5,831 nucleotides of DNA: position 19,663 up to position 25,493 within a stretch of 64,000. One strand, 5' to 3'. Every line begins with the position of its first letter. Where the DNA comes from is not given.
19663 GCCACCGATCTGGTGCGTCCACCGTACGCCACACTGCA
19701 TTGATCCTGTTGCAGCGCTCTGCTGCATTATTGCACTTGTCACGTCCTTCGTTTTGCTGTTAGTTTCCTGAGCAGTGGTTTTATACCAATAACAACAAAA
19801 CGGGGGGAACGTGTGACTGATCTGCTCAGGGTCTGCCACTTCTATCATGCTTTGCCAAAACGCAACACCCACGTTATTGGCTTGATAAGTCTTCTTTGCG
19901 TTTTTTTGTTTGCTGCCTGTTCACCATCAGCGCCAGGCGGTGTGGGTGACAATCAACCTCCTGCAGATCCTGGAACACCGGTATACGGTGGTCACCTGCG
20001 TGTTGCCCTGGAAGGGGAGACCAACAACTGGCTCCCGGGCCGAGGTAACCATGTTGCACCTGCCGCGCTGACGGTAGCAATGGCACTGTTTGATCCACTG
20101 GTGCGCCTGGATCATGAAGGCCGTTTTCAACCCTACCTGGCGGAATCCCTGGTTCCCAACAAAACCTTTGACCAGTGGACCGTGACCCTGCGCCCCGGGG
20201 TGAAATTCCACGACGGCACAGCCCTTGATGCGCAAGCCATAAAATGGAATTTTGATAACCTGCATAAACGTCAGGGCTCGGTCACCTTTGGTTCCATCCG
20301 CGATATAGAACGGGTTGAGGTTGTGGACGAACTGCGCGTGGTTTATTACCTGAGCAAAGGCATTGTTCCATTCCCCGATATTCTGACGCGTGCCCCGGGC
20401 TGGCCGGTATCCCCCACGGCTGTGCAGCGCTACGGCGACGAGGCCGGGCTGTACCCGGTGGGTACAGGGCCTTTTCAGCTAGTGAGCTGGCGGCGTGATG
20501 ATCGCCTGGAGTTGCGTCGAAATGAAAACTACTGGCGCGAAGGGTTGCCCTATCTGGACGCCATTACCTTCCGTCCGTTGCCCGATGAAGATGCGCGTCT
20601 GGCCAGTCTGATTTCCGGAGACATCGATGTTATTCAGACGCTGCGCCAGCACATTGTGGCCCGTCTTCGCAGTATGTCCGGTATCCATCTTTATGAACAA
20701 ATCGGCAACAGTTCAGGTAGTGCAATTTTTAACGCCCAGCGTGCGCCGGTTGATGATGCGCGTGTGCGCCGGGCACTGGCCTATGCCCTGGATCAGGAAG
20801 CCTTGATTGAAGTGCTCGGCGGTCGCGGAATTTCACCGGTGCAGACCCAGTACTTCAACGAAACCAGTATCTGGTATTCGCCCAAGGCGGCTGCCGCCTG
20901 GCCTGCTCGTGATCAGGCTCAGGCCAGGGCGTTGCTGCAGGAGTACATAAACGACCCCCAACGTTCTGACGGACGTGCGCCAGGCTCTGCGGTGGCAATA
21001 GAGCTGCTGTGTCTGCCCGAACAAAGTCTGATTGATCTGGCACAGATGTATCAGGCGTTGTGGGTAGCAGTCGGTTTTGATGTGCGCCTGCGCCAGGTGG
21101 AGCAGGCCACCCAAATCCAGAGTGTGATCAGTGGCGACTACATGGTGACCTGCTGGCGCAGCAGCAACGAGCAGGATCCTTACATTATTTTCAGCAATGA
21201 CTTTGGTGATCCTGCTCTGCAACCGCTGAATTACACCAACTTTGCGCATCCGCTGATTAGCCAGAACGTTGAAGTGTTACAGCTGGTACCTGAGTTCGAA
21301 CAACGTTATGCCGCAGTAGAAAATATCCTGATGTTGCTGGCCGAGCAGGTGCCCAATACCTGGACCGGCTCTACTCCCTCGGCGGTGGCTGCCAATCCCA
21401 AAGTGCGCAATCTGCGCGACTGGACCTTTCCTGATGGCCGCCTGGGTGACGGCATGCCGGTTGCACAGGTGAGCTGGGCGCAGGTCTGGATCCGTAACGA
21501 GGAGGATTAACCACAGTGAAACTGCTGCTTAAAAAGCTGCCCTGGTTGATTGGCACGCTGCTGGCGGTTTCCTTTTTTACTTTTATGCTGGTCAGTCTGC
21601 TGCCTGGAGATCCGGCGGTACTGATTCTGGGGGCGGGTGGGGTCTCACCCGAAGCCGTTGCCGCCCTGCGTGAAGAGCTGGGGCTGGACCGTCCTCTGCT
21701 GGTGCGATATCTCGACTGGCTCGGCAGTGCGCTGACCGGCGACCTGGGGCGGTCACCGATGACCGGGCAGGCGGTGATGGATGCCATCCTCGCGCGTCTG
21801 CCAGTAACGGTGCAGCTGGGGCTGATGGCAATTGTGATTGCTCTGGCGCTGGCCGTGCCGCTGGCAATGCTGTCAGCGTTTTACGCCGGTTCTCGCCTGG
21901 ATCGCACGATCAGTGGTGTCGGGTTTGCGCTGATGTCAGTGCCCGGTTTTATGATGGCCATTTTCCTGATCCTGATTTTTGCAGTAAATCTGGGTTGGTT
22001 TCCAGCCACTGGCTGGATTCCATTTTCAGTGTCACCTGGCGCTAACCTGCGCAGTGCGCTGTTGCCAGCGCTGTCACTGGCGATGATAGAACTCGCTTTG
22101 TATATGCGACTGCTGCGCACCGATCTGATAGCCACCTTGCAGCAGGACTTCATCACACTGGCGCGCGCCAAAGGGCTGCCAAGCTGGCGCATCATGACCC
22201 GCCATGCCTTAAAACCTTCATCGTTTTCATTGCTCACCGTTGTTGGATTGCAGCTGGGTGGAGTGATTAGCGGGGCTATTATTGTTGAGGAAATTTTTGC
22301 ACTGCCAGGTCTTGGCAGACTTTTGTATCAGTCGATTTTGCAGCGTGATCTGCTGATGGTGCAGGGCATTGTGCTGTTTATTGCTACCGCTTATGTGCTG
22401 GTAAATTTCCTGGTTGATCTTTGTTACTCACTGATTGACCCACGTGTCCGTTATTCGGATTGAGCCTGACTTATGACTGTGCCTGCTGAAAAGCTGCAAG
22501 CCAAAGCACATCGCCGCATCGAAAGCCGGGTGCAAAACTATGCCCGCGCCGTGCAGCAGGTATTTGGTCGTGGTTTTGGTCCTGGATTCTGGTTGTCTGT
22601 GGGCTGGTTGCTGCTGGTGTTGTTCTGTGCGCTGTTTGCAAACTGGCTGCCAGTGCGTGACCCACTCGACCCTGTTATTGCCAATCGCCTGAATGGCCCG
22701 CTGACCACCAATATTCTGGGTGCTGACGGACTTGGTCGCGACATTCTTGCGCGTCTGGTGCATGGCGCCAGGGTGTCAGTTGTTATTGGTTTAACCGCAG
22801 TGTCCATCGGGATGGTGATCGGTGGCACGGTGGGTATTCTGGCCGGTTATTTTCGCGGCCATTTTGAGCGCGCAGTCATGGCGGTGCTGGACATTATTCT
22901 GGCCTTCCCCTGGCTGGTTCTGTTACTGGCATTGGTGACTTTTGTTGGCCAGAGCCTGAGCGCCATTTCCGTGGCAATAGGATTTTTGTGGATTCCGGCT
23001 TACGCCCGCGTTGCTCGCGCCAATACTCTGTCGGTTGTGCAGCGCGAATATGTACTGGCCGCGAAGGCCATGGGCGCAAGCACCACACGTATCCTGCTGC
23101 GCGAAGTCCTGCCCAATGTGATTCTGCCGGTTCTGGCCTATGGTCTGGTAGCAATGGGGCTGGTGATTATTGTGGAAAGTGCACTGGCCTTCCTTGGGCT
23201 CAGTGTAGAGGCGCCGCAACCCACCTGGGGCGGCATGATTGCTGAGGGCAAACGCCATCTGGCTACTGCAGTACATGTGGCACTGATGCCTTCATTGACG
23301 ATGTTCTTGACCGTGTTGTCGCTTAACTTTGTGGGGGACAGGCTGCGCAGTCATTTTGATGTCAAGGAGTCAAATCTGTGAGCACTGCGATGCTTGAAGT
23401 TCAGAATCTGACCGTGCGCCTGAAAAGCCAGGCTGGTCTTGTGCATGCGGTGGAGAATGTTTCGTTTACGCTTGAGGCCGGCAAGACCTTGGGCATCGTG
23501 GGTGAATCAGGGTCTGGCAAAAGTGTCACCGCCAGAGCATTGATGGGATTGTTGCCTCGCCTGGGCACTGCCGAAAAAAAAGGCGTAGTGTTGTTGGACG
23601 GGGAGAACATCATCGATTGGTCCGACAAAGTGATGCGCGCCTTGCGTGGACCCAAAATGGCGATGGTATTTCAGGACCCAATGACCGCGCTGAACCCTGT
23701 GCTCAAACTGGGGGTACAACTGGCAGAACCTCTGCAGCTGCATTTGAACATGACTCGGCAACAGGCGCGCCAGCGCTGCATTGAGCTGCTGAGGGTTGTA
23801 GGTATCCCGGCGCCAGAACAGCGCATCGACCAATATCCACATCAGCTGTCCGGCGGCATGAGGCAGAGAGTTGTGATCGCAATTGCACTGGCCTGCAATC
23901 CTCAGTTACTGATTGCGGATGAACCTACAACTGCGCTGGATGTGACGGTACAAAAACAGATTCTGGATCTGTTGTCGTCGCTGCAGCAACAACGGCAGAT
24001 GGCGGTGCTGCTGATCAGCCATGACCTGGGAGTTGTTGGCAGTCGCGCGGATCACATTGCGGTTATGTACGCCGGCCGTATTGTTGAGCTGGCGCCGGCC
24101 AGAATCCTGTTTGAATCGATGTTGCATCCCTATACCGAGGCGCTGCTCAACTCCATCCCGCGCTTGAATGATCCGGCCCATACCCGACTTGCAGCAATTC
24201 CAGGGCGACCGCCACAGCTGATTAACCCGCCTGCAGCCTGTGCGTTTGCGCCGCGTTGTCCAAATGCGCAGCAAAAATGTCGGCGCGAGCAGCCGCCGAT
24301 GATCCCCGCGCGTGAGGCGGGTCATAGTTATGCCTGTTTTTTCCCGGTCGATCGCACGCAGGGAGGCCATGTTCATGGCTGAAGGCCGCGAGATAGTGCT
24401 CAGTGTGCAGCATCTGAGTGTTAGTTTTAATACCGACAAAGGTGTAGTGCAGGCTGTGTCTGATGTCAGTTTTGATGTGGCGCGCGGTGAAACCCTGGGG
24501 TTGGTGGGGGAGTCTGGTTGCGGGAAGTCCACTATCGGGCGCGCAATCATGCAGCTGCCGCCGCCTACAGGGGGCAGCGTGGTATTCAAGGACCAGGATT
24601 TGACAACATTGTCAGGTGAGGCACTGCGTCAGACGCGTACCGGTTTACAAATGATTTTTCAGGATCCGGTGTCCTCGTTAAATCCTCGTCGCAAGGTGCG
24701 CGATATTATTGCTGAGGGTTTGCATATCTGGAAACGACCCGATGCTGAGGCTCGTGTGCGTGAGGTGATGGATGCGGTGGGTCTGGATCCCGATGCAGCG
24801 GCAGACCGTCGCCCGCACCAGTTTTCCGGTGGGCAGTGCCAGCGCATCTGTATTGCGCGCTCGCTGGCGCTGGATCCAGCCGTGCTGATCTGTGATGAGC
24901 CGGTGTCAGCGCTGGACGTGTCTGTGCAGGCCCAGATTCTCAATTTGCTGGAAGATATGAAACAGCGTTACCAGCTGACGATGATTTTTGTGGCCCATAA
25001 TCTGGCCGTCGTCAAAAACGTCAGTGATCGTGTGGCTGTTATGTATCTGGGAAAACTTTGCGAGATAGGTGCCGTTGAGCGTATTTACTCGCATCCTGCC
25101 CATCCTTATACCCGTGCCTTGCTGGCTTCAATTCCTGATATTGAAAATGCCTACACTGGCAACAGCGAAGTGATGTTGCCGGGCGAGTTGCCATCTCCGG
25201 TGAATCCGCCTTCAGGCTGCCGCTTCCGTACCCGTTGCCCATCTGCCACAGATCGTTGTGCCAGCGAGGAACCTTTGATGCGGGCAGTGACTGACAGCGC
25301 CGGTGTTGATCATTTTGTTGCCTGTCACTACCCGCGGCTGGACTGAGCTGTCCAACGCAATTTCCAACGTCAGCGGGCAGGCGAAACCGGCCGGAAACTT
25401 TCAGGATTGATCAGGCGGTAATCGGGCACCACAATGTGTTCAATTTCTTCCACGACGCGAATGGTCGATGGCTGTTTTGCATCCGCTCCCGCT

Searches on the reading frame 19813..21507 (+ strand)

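Call 49: search_protein_families(library=pfam, max_evalue=0.00001, proteins=[window:19813-21507:+])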
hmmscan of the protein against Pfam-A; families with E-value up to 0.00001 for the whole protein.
window:19813-21507:+ (565 aa): 1 family
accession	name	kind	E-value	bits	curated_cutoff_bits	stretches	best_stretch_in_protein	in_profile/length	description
PF00496.27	SBP_bac_5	-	4.2e-69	233.9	32.4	1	105-451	2-347/368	Bacterial extracellular solute-binding proteins, family 5 Middle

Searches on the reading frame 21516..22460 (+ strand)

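Call 49: search_protein_families(library=pfam, max_evalue=0.00001, proteins=[window:21516-22460:+])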
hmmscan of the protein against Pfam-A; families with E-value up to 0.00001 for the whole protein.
window:21516-22460:+ (315 aa): 2 families
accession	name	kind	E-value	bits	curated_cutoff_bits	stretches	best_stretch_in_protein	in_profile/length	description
PF00528.27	BPD_transp_1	-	2.3e-34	119.2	26.4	1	113-312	1-183/184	Binding-protein-dependent transport system inner membrane component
PF19300.4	BPD_transp_1_N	-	8.7e-13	48.9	23.8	1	2-101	3-113/114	Binding-prot-dependent transport system membrane comp, N-term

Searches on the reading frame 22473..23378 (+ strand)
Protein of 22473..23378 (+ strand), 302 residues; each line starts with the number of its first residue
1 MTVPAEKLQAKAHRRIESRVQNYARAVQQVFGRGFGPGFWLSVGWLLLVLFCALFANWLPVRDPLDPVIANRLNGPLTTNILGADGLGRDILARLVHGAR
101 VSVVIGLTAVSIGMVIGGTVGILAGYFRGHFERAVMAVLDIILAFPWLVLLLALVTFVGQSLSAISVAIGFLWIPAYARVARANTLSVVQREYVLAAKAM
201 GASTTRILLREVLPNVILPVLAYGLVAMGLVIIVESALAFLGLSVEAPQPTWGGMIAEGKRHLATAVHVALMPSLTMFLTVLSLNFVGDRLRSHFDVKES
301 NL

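Call 49: search_protein_families(library=pfam, max_evalue=0.00001, proteins=[window:22473-23378:+])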
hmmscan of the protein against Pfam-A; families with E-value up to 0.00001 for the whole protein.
window:22473-23378:+ (302 aa): 1 family
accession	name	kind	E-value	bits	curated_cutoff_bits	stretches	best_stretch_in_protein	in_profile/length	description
PF00528.27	BPD_transp_1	-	9.3e-28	97.6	26.4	1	117-296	1-179/184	Binding-protein-dependent transport system inner membrane component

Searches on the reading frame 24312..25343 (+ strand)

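Call 34: search_protein_families(library=pfam, max_evalue=0.00001, proteins=[window:24312-25343:+])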
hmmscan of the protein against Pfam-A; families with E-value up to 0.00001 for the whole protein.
window:24312-25343:+ (344 aa): 3 families
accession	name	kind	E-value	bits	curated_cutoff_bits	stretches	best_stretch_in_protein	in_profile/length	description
PF00005.33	ABC_tran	-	1.5e-33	116.7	25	1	50-198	2-136/137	ABC transporter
PF08352.17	oligo_HPY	-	3.8e-18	66.1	27.1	1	251-316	2-65/65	Oligopeptide/dipeptide transporter, C-terminal region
PF13304.12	AAA_21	-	1.6e-07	32.1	27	0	144-234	211-303/304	AAA domain, putative AbiEii toxin, Type IV TA system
